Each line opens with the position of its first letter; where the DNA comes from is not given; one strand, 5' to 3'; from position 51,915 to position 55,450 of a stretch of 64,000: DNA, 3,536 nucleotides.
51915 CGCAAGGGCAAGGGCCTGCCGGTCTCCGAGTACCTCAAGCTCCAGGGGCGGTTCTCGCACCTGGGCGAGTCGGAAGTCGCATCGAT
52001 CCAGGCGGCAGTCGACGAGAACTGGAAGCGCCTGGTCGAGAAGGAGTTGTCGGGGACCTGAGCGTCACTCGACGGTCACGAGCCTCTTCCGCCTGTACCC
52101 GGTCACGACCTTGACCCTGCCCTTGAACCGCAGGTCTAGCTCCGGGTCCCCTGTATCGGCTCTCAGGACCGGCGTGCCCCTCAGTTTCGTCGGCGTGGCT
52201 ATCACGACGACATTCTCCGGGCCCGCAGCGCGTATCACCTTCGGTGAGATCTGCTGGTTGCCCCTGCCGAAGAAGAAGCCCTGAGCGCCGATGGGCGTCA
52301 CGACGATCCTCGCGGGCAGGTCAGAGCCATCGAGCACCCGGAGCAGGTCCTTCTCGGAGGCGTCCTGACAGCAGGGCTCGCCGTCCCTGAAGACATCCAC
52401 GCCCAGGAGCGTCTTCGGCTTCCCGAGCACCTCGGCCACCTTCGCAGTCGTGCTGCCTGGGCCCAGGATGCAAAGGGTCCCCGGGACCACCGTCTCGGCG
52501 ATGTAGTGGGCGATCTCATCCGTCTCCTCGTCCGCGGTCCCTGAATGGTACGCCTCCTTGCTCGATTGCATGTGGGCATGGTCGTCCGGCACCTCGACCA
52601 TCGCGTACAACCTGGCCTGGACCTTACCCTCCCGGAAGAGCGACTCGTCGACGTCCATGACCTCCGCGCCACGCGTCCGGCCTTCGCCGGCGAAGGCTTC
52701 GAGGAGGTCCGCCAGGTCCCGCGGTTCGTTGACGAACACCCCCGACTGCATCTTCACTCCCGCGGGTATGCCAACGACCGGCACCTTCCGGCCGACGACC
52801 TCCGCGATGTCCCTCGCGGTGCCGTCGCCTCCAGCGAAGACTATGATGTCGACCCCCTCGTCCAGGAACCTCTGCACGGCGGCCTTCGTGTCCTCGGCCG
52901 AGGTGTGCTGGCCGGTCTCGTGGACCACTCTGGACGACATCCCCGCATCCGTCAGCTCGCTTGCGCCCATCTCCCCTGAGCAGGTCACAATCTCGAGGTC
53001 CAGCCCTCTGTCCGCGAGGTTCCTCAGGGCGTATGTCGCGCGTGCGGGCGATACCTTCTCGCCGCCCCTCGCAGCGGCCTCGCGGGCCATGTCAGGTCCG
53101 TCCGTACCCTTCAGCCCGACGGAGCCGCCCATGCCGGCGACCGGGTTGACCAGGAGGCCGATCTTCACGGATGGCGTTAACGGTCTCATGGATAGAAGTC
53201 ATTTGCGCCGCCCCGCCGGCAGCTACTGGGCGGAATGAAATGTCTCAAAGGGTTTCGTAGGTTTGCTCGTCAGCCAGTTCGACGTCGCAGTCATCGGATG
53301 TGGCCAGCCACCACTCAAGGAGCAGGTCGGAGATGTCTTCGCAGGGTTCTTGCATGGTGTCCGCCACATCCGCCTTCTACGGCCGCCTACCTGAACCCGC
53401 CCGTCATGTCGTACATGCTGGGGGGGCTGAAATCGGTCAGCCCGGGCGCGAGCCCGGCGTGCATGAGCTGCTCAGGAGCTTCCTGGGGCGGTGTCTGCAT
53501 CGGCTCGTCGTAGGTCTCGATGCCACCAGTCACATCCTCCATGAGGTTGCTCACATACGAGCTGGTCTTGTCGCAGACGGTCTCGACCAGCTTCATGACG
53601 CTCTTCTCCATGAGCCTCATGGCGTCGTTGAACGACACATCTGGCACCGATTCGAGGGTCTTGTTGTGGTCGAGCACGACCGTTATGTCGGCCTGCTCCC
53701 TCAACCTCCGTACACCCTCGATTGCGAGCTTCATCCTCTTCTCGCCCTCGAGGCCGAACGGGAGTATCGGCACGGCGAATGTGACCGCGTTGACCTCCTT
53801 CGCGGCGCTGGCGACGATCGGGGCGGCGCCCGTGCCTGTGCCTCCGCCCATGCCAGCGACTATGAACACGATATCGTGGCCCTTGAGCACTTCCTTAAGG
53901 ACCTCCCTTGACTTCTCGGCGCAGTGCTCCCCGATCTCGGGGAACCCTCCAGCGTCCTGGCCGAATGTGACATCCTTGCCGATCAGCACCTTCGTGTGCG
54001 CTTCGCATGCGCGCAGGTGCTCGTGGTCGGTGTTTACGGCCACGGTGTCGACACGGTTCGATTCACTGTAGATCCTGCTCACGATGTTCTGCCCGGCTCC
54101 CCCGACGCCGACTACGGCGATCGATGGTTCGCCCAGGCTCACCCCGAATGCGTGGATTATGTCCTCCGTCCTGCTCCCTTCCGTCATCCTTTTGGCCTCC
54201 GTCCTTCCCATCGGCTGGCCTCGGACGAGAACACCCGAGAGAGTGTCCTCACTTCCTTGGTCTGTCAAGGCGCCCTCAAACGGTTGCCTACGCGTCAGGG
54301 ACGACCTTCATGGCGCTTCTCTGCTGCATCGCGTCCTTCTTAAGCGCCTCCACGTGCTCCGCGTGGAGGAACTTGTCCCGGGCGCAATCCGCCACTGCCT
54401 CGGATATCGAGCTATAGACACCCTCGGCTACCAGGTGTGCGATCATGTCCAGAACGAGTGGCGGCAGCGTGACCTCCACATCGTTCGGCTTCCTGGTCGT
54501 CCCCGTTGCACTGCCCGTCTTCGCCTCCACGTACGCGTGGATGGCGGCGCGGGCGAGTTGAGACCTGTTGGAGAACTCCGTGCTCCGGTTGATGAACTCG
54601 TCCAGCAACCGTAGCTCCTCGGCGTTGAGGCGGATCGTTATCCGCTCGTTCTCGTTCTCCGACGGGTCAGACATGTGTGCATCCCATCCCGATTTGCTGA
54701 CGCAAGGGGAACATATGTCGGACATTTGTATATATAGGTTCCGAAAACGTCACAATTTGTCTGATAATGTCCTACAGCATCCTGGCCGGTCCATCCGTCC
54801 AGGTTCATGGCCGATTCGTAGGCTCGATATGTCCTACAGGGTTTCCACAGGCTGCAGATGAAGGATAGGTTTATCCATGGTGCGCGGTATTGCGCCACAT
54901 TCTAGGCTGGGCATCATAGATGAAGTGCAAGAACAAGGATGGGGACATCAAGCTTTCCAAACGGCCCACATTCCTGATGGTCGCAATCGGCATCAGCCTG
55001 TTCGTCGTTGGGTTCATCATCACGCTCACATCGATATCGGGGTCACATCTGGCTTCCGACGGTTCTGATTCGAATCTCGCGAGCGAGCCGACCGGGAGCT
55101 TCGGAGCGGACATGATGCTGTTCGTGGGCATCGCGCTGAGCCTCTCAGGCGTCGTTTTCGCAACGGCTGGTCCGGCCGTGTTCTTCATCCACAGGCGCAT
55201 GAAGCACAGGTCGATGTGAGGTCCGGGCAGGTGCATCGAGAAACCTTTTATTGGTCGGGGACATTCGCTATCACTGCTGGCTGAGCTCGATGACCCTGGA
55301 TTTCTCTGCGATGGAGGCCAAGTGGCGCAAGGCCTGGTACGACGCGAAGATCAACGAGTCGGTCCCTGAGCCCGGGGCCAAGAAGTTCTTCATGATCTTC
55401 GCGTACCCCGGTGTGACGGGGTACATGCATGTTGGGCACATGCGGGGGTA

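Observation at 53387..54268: FtsZ homologue with a degenerate T7 loop and no C-terminal domain: a possible filament-capping or regulatory FtsZ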

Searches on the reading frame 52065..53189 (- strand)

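Call 3: search_protein_families(library=pfam, proteins=[window:52065-53189:-], max_evalue=1)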
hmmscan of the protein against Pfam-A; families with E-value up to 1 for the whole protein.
window:52065-53189:- (374 aa): 6 families
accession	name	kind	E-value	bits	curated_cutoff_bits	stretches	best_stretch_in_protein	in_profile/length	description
PF01513.26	NAD_kinase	-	1e-21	78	25.5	1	44-166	9-125/130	ATP-NAD kinase N-terminal domain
PF20143.4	NAD_kinase_C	-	5.6e-18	65.3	23.7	1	254-372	7-125/126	ATP-NAD kinase C-terminal domain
PF00781.29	DAGK_cat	-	9.1e-08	32.2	23.6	1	89-173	32-118/125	Diacylglycerol kinase catalytic domain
PF00465.25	Fe-ADH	-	0.0016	18.5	31.3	1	77-134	45-101/168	Iron-containing alcohol dehydrogenase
PF00365.25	PFK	-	0.0033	17.3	30.9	1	97-145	76-125/277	Phosphofructokinase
PF00455.28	DeoRC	-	0.015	15.7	31.8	1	221-259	4-42/160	DeoR C terminal sensor domain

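Call 4: search_protein_families(library=ncbifam, proteins=[window:52065-53189:-], max_evalue=1)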
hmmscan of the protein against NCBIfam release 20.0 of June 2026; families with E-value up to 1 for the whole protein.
window:52065-53189:- (374 aa): 25 families
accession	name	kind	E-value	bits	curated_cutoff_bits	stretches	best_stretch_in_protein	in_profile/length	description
NF002033.0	PRK00861.1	subfamily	0.0002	20.1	293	1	84-145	63-100/328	putative lipid kinase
NF003391.0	PRK04539.1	equivalog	0.00024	20.3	470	1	109-198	65-152/296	inorganic polyphosphate/ATP-NAD kinase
NF002892.0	PRK03372.1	equivalog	0.00037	19.9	299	1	76-199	27-154/312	NAD kinase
NF002872.1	PRK03202.1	subfamily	0.0004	19.5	253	1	92-143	72-124/323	ATP-dependent 6-phosphofructokinase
NF009604.0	PRK13057.1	equivalog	0.0013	17.7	274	1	92-147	42-97/302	lipid kinase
NF009874.0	PRK13337.1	equivalog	0.0015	17.4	385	1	96-177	42-125/305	diacylglycerol kinase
TIGR04483.1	D_pro_red_PrdB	equivalog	0.002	17.6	300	1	102-143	128-169/238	D-proline reductase (dithiol) protein PrdB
NF002561.0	PRK02155.1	equivalog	0.002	17.5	371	1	76-144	28-97/297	NAD kinase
NF009603.0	PRK13055.1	subfamily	0.002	17.1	342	1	79-131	29-78/335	diacylglycerol kinase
TIGR02483.1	PFK_mixed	subfamily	0.0023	17.1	430.55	1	97-143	79-126/325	phosphofructokinase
NF002306.0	PRK01231.1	equivalog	0.0025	17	316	1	84-144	38-99/299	NAD(+) kinase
NF002521.0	PRK01911.1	equivalog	0.004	16.6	309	1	100-144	52-97/292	NAD kinase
NF009025.0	PRK12361.1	equivalog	0.004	15.4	505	1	90-142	277-327/546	hypothetical protein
NF008882.0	PRK11914.1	equivalog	0.0042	16.3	302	1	96-145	48-98/306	diacylglycerol kinase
TIGR01768.1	GGGP-family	subfamily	0.0054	16.3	113.25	1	208-258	82-131/224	geranylgeranylglyceryl phosphate synthase family protein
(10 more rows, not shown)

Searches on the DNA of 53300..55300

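Call 73: search_rna_families(source=window, start=53300, end=55300, threshold=evalue, max_evalue=1)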
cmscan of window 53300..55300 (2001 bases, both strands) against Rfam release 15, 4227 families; matches with E-value up to 1: 1.
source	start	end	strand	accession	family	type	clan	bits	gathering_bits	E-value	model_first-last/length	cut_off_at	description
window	53312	53401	-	RF02216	ZNFX1-AS1_2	Gene; lncRNA;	-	18.2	45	0.17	1-93/93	no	ZNFX1 antisense RNA 1 conserved region 2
